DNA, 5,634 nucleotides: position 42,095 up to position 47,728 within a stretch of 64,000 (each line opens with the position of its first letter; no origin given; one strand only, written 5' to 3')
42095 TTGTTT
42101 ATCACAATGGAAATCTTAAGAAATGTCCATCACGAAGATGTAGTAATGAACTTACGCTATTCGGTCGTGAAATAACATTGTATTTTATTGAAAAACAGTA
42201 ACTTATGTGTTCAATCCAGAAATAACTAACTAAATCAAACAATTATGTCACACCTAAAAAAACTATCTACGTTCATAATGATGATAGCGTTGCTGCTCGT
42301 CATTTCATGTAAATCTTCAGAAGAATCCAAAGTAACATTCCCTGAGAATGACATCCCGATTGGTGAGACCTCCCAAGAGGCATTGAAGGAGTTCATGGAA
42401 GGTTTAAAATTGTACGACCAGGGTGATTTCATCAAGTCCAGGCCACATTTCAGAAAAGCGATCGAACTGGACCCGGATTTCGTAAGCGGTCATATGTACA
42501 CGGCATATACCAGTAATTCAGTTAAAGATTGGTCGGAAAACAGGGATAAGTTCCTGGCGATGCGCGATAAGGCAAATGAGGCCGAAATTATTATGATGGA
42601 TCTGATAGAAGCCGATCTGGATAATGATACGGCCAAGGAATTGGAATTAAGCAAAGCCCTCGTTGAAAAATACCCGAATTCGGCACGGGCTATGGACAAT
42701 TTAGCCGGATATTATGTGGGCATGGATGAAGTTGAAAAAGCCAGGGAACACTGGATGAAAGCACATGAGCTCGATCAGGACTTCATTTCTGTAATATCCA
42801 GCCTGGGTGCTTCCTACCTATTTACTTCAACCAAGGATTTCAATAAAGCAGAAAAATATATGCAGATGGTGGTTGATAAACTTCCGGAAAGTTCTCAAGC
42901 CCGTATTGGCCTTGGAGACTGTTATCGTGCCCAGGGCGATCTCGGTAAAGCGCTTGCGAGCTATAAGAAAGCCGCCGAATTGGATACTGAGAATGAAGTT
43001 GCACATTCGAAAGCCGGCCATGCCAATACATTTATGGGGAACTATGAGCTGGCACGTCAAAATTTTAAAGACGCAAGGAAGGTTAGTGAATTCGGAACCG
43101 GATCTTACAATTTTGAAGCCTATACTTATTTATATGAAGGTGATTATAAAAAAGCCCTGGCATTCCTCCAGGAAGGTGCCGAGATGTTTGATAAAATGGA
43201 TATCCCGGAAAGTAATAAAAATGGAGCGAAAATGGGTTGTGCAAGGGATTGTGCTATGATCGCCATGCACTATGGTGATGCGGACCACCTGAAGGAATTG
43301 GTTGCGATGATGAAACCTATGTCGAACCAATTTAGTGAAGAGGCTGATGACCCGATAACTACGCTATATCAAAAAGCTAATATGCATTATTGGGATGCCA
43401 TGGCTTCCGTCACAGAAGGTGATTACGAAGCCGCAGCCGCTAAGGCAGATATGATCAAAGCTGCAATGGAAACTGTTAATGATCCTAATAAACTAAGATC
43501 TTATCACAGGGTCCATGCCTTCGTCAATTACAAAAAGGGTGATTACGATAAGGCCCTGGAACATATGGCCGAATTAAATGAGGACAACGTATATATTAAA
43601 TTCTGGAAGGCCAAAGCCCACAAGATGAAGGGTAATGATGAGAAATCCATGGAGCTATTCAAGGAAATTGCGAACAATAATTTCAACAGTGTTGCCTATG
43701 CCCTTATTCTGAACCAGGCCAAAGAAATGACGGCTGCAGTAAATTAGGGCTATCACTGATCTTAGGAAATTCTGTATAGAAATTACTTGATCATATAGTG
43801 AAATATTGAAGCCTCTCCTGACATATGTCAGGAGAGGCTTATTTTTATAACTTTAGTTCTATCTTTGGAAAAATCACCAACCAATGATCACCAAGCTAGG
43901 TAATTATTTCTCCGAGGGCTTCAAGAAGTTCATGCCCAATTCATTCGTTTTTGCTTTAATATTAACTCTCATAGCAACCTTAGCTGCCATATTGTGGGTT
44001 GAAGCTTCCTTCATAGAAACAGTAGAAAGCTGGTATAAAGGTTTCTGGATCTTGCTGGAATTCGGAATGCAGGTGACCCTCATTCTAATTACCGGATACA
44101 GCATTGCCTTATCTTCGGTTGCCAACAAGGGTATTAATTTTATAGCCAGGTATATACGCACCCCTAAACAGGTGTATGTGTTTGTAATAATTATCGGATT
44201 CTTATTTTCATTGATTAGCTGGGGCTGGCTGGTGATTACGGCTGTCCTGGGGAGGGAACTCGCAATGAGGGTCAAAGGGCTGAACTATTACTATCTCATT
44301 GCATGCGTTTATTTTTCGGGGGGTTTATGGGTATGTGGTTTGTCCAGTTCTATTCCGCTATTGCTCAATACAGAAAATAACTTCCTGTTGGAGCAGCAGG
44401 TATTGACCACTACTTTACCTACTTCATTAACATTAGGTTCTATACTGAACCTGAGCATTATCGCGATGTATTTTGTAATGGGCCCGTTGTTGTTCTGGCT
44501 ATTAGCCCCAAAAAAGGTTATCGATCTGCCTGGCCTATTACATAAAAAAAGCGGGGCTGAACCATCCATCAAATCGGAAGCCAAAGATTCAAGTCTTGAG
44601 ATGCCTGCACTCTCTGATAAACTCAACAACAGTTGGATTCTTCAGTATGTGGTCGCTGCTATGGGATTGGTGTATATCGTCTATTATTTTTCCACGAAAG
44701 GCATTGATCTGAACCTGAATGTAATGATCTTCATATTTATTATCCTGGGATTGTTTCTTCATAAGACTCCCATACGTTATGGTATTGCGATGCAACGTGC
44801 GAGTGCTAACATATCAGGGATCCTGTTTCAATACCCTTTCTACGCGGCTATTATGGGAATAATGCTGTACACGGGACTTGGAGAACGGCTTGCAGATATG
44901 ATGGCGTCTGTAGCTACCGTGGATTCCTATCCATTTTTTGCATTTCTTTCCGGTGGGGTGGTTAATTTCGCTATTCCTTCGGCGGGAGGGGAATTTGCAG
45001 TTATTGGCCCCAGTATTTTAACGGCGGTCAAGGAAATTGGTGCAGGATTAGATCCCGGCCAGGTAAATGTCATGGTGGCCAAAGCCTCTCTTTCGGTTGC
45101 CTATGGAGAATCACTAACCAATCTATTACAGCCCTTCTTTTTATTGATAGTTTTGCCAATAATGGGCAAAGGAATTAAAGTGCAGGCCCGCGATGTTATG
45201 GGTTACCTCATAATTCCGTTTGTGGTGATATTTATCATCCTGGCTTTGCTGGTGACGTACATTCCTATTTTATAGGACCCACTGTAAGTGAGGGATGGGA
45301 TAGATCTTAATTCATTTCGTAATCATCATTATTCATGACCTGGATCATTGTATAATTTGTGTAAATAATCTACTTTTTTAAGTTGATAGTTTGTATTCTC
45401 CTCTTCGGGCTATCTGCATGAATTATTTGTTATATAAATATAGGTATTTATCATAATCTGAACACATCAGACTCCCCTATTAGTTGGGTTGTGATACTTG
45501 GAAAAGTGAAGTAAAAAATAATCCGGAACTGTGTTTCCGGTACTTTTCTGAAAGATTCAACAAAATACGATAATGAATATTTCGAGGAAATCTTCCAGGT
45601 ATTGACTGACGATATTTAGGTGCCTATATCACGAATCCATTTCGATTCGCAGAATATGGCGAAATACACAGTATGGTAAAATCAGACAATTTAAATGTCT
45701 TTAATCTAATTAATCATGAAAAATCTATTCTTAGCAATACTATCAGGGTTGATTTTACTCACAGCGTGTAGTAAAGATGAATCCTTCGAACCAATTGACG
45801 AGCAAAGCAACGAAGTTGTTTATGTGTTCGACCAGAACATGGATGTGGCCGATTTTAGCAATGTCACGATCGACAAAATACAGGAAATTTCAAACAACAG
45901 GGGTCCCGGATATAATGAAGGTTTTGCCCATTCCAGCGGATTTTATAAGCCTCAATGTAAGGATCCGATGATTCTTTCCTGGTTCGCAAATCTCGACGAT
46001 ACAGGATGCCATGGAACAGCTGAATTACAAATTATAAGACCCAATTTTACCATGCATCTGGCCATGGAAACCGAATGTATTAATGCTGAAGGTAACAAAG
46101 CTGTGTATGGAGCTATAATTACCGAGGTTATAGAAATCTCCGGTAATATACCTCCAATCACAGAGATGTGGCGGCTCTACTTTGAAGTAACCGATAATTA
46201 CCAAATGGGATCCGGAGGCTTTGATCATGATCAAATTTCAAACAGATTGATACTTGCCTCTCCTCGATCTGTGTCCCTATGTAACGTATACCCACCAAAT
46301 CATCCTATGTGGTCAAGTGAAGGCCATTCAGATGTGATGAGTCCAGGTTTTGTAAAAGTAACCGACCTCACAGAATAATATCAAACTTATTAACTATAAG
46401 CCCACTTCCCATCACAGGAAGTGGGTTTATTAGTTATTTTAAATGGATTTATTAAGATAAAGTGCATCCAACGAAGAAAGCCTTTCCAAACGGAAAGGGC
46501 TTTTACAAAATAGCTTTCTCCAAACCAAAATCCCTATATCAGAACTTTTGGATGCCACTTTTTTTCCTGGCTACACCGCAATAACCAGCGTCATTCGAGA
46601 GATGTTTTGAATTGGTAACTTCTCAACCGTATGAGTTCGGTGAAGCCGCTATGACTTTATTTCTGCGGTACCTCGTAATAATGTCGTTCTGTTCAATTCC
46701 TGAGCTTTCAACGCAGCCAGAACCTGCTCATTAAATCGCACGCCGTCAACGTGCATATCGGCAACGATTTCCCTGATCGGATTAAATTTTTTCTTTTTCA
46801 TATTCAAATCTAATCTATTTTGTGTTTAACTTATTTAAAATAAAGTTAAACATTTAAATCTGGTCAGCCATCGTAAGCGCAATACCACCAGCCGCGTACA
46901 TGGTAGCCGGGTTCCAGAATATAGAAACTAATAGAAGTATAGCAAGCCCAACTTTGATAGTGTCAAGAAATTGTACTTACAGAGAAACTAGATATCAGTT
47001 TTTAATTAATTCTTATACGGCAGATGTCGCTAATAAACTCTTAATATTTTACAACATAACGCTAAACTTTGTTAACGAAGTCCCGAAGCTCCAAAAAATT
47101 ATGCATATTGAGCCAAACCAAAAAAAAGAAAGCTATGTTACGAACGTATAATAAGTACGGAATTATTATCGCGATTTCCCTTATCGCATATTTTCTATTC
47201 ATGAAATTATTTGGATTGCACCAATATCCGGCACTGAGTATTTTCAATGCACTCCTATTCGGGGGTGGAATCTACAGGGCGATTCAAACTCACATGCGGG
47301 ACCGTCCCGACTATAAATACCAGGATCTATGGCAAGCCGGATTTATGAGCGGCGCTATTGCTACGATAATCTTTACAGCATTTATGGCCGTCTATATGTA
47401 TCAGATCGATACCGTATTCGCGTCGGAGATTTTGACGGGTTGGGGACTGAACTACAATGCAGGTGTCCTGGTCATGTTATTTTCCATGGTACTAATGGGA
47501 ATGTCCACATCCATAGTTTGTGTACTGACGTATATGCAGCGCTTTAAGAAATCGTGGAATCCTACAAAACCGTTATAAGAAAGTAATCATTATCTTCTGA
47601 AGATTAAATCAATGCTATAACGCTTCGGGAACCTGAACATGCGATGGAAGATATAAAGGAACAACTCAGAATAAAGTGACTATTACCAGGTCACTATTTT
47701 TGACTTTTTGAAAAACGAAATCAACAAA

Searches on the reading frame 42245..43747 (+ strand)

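Call 93: search_protein_families(library=pfam, proteins=[window:42245-43747:+], max_evalue=0.001)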
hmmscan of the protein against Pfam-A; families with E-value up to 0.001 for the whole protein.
window:42245-43747:+ (500 aa): 18 families
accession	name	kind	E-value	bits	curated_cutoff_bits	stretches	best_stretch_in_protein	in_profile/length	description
PF07719.23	TPR_2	-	3.8e-23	80.1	27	2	221-250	5-34/34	Tetratricopeptide repeat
PF13424.12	TPR_12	-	2.6e-19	69.6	30.1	2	211-248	39-76/77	Tetratricopeptide repeat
PF13432.12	TPR_16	-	1.4e-18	67.4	32.7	1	198-248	12-62/65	Tetratricopeptide repeat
PF13414.12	TPR_11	-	1.9e-17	63.1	26.8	1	224-260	1-37/42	TPR repeat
PF00515.34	TPR_1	-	6.6e-17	61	27.8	1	219-247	3-31/34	Tetratricopeptide repeat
PF14559.12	TPR_19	-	3.7e-16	59.6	25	1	197-251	5-59/68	Tetratricopeptide repeat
PF13181.12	TPR_8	-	1.6e-13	50.1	25.7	1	219-249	3-33/34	Tetratricopeptide repeat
PF13431.12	TPR_17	-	2.2e-11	43.5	24.4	0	209-237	5-33/34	Tetratricopeptide repeat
PF13428.12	TPR_14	-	1e-10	41.6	23.5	0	219-254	3-38/44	Tetratricopeptide repeat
PF13374.12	TPR_10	-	1.5e-06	28.5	27.5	0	147-174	2-29/42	Tetratricopeptide repeat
PF13176.12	TPR_7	-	2.6e-06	27.5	27.9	0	222-249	4-31/36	Tetratricopeptide repeat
PF13174.12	TPR_6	-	4.6e-06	27.4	26.3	0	221-244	4-27/33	Tetratricopeptide repeat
PF12895.13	ANAPC3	-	9.1e-06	26.3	27.2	0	198-275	4-80/82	Anaphase-promoting complex, cyclosome, subunit 3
PF24575.1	TPR_Slam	-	1.2e-05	26.1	35.2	0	43-90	44-91/104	Surface lipoprotein assembly modifier, N-terminal TPR repeats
PF07721.20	TPR_4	-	0.00016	22.4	27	0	218-238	2-22/26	Tetratricopeptide repeat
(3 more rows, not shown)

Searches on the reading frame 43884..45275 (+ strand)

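Call 29: search_protein_families(library=pfam, proteins=[window:43884-45275:+], max_evalue=0.01)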
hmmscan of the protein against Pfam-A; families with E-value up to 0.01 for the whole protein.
window:43884-45275:+ (463 aa): 1 family
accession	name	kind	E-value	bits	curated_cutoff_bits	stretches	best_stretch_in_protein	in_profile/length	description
PF02667.20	SCFA_trans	-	5.8e-97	326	27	1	1-457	1-450/453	Short chain fatty acid transporter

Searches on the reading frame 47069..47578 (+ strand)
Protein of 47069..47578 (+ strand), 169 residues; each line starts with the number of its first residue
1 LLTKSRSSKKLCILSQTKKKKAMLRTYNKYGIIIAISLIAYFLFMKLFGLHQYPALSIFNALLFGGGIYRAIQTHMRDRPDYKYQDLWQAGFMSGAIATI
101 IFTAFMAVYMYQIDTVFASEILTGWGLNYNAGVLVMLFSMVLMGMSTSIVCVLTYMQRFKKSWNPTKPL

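Call 29: search_protein_families(library=pfam, proteins=[window:47069-47578:+], max_evalue=0.01)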
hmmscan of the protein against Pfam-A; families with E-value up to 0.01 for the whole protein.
window:47069-47578:+ (169 aa): 2 families
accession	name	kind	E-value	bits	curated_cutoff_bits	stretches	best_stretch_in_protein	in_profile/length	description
PF13858.11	DUF4199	-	1.7e-08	35.5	32.3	1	29-122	1-101/165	Protein of unknown function (DUF4199)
PF00689.26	Cation_ATPase_C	-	0.0024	18.1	27.3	1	21-141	48-166/175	Cation transporting ATPase, C-terminus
